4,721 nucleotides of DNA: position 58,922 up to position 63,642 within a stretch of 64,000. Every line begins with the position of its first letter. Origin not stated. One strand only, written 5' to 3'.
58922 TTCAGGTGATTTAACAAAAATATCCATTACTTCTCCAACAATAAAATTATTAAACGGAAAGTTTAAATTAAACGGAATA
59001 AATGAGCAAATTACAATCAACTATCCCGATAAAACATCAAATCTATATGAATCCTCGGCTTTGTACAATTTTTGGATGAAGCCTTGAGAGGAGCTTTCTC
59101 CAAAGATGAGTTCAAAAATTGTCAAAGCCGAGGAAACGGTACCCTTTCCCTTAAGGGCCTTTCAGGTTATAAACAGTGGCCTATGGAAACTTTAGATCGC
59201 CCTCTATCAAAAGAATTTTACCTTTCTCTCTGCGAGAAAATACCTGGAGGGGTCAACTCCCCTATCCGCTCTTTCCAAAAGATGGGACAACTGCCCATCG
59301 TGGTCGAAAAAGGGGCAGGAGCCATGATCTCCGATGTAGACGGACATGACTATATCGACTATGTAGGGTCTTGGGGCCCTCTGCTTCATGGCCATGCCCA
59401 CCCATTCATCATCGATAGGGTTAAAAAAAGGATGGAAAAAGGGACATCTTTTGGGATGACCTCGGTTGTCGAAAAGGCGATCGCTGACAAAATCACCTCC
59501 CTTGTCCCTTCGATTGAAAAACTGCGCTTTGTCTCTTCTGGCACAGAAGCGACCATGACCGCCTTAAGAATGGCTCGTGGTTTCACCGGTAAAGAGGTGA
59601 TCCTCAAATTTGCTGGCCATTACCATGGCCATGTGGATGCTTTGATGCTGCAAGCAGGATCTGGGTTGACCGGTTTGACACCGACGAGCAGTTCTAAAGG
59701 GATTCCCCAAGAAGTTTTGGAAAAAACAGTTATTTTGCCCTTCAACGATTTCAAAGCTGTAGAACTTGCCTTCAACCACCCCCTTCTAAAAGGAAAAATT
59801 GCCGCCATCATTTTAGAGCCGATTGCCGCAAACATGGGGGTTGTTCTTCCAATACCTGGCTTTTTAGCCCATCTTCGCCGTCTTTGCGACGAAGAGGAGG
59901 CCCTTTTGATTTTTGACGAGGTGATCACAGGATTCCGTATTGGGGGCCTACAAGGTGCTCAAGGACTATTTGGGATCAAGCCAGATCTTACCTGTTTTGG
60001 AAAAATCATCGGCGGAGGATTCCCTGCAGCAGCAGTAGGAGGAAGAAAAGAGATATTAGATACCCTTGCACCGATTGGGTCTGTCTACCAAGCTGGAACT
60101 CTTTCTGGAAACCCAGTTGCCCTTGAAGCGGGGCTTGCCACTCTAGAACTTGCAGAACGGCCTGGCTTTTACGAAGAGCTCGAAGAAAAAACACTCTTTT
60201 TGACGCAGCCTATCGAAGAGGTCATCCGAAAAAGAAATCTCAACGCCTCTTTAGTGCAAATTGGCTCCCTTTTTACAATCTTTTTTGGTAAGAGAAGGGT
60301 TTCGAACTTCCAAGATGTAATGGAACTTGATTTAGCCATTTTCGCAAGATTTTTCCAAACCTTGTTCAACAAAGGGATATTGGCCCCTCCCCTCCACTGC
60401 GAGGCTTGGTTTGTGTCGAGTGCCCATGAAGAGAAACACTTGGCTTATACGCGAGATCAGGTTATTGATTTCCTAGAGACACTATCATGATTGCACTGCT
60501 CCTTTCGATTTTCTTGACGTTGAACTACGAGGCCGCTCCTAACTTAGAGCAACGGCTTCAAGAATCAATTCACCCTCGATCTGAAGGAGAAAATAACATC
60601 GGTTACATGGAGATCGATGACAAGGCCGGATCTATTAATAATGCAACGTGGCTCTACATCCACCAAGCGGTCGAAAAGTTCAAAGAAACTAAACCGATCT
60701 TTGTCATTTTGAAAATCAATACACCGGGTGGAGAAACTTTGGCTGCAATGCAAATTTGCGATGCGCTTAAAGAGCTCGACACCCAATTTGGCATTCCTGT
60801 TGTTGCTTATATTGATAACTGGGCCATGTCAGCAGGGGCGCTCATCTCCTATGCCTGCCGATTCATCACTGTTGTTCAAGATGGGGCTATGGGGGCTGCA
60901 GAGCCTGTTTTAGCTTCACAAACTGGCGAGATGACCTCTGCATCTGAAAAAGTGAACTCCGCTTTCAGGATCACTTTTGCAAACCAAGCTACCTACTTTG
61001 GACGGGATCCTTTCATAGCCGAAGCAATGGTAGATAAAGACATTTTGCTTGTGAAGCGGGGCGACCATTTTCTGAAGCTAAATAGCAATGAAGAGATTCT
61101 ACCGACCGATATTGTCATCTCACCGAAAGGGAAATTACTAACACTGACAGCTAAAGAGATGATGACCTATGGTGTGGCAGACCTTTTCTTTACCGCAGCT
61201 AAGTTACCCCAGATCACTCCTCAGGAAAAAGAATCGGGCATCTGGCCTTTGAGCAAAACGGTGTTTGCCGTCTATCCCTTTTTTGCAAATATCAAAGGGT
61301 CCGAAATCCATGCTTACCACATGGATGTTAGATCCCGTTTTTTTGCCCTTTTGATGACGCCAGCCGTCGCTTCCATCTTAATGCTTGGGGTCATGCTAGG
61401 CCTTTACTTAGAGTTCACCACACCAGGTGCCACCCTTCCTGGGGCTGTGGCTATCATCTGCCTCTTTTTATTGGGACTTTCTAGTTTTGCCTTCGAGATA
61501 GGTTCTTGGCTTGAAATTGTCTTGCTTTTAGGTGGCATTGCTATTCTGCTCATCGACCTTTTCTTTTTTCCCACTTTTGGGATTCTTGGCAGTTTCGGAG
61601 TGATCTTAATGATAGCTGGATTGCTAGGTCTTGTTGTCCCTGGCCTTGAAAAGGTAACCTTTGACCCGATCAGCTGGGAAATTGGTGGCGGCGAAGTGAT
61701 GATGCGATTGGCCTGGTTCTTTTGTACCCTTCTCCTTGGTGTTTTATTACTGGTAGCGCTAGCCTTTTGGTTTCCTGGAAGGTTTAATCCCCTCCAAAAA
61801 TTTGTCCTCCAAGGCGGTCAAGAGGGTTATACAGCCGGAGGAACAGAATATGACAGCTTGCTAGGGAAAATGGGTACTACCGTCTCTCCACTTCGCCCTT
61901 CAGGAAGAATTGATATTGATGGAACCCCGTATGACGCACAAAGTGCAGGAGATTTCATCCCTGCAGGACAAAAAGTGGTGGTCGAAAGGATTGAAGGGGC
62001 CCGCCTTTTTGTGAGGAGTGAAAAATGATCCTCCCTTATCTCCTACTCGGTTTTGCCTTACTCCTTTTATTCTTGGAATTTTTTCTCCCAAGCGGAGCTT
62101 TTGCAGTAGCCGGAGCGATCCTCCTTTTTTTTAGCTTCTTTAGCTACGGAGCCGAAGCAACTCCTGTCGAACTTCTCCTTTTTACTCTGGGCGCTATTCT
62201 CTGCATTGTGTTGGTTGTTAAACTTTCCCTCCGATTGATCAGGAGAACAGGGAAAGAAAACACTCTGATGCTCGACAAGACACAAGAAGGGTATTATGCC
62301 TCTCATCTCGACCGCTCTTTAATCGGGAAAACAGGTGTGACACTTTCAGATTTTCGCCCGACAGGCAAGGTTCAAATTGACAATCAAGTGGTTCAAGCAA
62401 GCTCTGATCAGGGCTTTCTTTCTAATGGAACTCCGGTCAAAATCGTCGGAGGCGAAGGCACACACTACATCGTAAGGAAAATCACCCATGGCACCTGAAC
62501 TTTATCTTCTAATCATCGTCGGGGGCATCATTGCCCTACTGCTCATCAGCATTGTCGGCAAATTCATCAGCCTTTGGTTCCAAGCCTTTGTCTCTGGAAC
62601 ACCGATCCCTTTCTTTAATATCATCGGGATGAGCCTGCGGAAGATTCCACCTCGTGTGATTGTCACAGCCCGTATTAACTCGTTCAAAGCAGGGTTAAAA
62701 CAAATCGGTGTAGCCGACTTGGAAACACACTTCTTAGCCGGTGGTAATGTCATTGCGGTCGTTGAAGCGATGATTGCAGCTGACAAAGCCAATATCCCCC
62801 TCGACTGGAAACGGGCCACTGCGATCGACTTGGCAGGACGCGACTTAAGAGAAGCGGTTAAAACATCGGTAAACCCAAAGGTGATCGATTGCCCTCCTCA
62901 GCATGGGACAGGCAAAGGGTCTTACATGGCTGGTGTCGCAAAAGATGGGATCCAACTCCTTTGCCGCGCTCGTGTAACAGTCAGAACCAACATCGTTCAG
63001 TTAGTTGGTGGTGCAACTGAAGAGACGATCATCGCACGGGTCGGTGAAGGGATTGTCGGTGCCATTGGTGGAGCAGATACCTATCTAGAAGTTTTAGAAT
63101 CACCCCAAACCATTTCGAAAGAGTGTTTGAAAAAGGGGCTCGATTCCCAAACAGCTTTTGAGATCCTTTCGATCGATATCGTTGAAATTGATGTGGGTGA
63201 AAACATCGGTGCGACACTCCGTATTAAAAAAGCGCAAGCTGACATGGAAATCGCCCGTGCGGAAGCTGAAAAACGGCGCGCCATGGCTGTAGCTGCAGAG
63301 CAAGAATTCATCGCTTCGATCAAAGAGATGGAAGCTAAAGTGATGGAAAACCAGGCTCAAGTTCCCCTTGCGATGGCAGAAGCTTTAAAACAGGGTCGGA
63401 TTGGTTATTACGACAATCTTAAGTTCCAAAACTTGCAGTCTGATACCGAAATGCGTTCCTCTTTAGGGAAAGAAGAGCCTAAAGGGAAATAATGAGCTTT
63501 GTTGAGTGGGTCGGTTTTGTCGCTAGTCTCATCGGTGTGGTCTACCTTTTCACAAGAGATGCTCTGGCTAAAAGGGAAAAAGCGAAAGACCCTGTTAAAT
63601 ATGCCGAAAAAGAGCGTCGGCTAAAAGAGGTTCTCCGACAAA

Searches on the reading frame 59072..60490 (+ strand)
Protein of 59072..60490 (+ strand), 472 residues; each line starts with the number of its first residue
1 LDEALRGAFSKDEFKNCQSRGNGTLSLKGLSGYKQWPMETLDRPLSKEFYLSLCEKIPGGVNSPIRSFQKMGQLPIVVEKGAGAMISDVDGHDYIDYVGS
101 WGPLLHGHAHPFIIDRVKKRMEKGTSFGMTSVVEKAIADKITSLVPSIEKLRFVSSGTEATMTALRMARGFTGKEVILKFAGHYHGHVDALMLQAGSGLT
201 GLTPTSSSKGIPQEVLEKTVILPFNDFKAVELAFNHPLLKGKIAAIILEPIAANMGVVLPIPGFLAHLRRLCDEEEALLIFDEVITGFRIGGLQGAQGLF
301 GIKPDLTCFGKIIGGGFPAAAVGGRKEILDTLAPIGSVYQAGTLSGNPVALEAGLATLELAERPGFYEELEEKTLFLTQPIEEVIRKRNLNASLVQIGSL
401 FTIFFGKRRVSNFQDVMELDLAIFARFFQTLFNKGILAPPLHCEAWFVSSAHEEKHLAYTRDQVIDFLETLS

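Call 36: search_protein_families(library=pfam, proteins=[window:59072-60490:+], max_evalue=0.001)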
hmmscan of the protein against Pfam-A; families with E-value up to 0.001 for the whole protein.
window:59072-60490:+ (472 aa): 1 family
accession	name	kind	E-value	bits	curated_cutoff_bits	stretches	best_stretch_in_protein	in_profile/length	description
PF00202.27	Aminotran_3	-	4.7e-70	236.7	30.5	1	72-442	7-375/403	Aminotransferase class-III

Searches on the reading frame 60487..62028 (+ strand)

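Call 70: search_protein_families(library=pfam, proteins=[window:60487-62028:+], max_evalue=0.0001)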
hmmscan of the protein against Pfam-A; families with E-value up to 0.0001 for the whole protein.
window:60487-62028:+ (513 aa): 4 families
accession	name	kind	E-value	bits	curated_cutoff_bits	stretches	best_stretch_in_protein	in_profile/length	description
PF25145.1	NfeD1b_N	-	7.9e-27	94.5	40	1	50-199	11-155/189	NfeD1b, N-terminal domain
PF24961.1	NfeD_membrane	-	1.9e-17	63.9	26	1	294-425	2-117/119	NfeD integral membrane domain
PF01957.25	NfeD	-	2e-16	60.4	29.1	1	456-510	2-56/57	NfeD-like C-terminal, partner-binding domain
PF01972.22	SDH_protease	-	3.7e-08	33.2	31.3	1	60-144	83-161/286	ClpP-like SDH-type serine proteinase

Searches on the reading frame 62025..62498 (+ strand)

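Call 70: search_protein_families(library=pfam, proteins=[window:62025-62498:+], max_evalue=0.0001)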
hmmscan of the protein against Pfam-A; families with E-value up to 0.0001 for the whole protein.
window:62025-62498:+ (157 aa): 1 family
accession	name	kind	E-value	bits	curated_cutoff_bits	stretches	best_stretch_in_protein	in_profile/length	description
PF01957.25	NfeD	-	7.7e-15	55.3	29.1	1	98-152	3-57/57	NfeD-like C-terminal, partner-binding domain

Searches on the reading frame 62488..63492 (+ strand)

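Call 70: search_protein_families(library=pfam, proteins=[window:62488-63492:+], max_evalue=0.0001)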
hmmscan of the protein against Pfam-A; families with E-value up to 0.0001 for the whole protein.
window:62488-63492:+ (334 aa): 1 family
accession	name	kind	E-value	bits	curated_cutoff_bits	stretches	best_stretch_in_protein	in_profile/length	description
PF12127.13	FloA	-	2.8e-138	460.7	34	1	11-329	3-313/314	Flotillin-like protein FloA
